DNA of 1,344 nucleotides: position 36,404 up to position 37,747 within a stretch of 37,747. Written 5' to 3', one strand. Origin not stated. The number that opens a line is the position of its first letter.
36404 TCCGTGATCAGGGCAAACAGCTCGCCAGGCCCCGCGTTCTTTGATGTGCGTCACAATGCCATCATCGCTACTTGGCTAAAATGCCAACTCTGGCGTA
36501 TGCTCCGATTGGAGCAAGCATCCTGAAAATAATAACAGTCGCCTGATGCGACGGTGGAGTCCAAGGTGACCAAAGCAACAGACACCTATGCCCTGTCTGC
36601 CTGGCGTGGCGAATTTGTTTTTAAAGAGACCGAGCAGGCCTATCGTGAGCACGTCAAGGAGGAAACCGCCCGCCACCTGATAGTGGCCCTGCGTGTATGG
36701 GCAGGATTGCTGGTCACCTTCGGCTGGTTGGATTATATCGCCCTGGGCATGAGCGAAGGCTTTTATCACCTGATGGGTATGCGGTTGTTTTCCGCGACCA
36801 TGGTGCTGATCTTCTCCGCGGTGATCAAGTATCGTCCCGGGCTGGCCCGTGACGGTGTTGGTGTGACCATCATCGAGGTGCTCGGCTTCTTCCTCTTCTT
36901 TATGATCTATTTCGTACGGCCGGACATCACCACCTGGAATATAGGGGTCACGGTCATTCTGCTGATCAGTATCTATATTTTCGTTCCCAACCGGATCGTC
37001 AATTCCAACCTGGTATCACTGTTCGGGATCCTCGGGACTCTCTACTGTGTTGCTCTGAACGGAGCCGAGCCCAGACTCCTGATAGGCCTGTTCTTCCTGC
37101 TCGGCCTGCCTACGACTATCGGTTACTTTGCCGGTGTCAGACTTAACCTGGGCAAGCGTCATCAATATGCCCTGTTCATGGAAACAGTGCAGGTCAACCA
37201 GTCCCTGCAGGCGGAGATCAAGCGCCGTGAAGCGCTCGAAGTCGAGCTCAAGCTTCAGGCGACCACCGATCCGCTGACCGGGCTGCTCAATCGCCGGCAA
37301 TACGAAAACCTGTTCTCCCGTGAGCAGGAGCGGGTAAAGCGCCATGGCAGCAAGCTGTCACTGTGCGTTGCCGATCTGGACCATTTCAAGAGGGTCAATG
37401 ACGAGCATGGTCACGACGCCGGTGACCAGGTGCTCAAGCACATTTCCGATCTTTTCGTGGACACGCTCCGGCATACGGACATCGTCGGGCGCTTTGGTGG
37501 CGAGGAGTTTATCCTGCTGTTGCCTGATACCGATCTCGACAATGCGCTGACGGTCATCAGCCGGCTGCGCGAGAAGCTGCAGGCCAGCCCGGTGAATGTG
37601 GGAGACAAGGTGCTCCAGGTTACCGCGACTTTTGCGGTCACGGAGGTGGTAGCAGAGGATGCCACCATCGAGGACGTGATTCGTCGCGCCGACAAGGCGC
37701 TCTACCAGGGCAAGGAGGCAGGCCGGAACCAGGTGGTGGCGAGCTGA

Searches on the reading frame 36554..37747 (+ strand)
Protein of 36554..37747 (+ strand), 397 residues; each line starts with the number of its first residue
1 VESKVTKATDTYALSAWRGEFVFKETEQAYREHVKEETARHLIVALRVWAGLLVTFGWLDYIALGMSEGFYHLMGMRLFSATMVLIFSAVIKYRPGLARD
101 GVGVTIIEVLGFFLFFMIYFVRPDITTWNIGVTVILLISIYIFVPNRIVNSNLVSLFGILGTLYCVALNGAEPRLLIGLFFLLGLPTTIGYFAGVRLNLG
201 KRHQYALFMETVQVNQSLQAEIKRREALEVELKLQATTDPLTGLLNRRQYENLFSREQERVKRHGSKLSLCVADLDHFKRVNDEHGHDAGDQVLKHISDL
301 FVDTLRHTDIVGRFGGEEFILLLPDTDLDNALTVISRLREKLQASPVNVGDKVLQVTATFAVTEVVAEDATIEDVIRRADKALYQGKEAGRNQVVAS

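Call 90: search_protein_families(library=pfam, proteins=[window:36554-37747:+], max_evalue=0.001)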
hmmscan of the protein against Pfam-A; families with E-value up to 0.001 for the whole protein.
window:36554-37747:+ (397 aa): 1 family
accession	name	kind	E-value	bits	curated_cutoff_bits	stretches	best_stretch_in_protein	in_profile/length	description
PF00990.26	GGDEF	-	1.5e-42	145.6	23.8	1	236-393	1-161/161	Diguanylate cyclase, GGDEF domain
